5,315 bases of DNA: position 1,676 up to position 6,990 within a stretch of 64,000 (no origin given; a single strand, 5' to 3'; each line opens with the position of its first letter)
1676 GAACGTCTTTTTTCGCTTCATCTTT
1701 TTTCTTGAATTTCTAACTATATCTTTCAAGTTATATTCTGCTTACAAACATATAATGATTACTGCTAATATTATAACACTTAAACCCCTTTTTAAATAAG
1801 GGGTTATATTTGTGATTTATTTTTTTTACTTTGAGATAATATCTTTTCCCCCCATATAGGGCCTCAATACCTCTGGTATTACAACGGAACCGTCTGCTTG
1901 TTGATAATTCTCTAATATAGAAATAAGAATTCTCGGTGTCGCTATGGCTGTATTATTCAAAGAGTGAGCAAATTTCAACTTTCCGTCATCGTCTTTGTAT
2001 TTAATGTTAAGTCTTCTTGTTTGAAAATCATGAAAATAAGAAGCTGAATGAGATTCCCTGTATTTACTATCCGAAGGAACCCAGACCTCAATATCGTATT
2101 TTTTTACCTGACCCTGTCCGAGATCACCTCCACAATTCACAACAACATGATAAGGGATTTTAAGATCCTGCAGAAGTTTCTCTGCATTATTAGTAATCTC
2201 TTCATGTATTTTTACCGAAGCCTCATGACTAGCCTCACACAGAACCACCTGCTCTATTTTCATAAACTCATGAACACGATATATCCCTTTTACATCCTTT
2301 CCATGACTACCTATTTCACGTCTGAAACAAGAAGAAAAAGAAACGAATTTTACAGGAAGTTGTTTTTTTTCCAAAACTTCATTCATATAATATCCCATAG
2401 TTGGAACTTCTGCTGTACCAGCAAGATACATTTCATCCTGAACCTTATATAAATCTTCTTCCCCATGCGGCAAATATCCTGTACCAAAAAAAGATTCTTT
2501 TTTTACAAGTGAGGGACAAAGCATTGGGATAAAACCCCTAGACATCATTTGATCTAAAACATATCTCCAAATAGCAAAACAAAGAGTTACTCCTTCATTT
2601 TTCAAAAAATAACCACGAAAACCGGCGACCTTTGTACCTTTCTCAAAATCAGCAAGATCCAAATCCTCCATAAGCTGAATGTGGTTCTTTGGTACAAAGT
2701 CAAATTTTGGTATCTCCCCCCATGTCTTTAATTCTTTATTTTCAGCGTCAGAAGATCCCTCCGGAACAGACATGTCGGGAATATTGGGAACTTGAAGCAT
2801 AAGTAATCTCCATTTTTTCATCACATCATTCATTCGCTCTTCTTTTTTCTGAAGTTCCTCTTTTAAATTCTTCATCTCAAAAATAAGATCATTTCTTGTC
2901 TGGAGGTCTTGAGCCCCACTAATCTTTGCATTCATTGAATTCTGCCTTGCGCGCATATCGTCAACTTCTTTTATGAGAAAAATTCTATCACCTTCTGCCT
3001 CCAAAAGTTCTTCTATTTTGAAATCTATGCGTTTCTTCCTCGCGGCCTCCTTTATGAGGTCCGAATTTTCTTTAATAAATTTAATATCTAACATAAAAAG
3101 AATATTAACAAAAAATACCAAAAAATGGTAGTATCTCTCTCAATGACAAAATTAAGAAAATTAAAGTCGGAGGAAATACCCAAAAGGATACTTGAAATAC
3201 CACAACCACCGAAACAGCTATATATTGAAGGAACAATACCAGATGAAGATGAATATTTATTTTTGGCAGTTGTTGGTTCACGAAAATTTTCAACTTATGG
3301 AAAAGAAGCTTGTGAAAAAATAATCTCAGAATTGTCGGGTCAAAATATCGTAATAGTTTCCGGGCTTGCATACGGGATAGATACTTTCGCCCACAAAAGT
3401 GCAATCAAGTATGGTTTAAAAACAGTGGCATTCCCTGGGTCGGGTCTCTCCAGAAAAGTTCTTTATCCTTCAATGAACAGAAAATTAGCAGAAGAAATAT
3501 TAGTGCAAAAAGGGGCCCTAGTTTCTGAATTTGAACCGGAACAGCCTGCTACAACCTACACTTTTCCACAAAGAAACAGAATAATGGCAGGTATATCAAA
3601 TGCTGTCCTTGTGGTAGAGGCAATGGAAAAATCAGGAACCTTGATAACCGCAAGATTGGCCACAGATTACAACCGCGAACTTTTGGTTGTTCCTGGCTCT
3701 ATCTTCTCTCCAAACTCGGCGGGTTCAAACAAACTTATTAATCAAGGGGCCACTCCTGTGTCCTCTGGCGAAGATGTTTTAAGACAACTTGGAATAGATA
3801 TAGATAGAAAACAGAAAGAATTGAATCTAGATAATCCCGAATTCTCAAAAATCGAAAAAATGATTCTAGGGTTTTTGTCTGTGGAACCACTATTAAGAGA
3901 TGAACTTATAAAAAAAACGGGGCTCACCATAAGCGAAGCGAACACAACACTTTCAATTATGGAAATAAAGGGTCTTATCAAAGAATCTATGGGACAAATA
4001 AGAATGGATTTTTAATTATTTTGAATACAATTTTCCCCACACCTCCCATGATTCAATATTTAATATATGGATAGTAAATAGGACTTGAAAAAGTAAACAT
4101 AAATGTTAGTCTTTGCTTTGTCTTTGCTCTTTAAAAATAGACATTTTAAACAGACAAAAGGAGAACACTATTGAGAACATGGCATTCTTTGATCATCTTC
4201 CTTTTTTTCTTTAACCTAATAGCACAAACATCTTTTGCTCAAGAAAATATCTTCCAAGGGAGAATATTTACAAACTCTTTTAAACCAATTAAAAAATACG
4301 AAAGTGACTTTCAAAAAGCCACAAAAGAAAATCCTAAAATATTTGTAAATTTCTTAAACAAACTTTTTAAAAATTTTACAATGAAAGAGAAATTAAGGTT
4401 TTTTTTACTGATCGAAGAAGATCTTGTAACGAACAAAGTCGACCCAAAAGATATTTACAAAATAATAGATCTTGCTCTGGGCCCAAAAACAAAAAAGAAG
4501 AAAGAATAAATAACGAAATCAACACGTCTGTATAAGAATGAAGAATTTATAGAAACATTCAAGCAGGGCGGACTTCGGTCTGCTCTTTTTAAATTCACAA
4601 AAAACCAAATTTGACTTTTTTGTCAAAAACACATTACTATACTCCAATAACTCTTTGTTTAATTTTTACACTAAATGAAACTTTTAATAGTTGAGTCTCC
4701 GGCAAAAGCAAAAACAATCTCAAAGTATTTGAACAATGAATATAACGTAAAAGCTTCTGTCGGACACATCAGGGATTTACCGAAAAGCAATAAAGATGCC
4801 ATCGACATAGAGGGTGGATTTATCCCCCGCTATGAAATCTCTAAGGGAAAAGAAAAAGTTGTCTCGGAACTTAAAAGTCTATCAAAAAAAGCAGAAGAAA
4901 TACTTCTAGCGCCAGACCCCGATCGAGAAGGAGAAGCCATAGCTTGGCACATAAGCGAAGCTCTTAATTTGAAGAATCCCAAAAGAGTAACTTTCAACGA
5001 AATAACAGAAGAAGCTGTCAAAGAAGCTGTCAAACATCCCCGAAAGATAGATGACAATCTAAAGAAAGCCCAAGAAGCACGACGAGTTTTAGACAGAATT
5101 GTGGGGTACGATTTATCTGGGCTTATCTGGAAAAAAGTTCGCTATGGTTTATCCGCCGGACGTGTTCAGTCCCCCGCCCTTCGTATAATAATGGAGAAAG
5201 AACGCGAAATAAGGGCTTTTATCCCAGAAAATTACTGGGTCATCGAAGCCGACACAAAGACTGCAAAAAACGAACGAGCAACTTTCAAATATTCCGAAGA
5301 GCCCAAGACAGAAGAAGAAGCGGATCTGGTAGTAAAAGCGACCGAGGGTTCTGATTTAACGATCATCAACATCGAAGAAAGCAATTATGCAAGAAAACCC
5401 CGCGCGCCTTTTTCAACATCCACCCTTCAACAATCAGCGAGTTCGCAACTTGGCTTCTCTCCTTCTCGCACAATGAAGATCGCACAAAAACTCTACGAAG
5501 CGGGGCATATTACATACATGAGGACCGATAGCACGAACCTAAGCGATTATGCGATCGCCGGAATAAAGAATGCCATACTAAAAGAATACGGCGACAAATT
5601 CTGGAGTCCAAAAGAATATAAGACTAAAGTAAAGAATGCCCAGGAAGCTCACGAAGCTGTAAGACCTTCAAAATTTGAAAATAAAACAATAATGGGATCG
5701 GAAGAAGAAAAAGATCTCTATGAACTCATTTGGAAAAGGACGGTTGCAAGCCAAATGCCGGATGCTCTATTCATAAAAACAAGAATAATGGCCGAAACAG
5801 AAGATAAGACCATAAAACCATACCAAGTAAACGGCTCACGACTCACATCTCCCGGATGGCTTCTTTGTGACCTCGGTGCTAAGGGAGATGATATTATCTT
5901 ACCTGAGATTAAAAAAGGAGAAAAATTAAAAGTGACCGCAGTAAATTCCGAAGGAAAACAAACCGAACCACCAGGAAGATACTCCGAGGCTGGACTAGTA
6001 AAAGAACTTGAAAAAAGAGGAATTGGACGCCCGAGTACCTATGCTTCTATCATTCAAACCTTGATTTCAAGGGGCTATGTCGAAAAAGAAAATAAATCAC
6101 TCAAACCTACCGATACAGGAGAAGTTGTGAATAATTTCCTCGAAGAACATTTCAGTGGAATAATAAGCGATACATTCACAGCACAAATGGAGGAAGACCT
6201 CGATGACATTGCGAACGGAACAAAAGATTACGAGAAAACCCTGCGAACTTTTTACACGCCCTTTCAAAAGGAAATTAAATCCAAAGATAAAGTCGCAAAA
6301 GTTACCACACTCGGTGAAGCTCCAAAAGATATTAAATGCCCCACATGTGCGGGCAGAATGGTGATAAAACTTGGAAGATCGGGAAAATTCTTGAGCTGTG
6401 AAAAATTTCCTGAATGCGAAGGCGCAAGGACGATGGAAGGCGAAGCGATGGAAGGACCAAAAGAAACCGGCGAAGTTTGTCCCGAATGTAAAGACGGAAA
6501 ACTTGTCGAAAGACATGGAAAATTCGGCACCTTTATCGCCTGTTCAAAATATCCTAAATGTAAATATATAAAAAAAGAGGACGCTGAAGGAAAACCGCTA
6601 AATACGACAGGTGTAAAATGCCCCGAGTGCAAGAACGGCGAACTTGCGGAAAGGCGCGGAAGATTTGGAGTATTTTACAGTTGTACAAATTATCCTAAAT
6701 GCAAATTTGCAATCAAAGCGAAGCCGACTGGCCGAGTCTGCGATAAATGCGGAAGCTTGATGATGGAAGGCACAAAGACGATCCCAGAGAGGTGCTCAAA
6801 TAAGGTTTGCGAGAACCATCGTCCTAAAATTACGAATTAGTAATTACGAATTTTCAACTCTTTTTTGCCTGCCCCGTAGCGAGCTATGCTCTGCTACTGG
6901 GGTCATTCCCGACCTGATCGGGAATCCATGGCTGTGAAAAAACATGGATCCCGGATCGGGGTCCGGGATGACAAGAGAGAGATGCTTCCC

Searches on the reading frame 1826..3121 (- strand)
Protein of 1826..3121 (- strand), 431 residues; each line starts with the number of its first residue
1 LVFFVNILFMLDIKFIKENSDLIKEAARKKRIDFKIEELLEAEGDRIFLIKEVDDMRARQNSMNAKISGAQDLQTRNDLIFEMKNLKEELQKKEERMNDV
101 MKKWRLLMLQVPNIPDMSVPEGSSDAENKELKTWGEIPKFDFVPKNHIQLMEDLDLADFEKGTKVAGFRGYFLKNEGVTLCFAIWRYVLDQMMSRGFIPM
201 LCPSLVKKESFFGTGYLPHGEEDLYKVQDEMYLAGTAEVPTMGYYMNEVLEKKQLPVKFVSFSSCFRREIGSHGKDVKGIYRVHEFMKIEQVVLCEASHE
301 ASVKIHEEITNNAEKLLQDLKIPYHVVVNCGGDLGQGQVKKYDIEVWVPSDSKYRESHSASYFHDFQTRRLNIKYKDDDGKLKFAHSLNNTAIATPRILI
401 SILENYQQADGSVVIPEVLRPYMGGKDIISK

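Call 41: search_protein_families(library=pfam, proteins=[window:1826-3121:-], max_evalue=0.001)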
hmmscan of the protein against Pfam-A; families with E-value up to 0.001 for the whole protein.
window:1826-3121:- (431 aa): 2 families
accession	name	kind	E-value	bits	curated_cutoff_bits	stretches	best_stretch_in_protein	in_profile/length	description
PF00587.30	tRNA-synt_2b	-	4.7e-33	115.2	29.3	1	228-406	8-179/179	tRNA synthetase class II core domain (G, H, P, S and T)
PF02403.27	Seryl_tRNA_N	-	4.4e-17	62.7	28.2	1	10-115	1-108/108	Seryl-tRNA synthetase N-terminal domain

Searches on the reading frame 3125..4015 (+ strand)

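Call 40: search_protein_families(library=pfam, proteins=[window:3125-4015:+], max_evalue=0.001)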
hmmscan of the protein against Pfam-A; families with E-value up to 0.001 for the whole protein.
window:3125-4015:+ (296 aa): 2 families
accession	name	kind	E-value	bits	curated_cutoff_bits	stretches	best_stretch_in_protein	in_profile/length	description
PF02481.21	DNA_processg_A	-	1.6e-69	233.7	29.6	1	9-212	8-210/212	DNA recombination-mediator protein A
PF17782.7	DprA_WH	-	5e-09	36.5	22.9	1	241-288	11-58/61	DprA winged helix domain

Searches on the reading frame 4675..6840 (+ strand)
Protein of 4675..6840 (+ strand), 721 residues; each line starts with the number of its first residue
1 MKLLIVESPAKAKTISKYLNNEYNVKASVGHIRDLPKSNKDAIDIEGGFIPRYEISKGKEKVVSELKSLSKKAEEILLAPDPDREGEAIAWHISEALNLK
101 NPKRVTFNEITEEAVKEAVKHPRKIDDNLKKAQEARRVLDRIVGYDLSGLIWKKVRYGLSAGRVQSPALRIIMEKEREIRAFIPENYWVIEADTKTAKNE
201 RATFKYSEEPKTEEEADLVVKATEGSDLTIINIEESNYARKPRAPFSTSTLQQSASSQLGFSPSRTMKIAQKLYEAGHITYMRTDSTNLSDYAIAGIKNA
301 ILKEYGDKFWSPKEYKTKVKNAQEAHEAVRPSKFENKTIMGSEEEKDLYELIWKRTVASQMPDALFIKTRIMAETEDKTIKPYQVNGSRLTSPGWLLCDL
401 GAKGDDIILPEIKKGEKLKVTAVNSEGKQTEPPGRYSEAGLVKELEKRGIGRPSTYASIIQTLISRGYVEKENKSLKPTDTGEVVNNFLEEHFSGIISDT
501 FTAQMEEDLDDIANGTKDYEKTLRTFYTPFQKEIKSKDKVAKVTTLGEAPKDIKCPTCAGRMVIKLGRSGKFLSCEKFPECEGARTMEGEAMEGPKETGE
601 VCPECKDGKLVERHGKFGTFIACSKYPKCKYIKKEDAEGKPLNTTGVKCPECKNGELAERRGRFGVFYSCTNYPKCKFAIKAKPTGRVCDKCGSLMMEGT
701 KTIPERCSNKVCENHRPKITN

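Call 41: search_protein_families(library=pfam, proteins=[window:4675-6840:+], max_evalue=0.001)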
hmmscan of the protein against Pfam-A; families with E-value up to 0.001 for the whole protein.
window:4675-6840:+ (721 aa): 4 families
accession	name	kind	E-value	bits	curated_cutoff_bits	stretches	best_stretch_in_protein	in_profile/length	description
PF01131.25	Topoisom_bac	-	6.4e-122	407.9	35.1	1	125-523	2-410/411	DNA topoisomerase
PF01396.24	Zn_ribbon_Top1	-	5.7e-41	138.5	32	3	646-684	1-38/39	Topoisomerase DNA binding C4 zinc finger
PF01751.28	Toprim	-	6e-23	81.3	23.1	1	3-110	2-96/96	Toprim domain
PF03811.18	Zn_ribbon_InsA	-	0.00026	21.1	26.1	0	552-570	5-23/35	InsA N-terminal domain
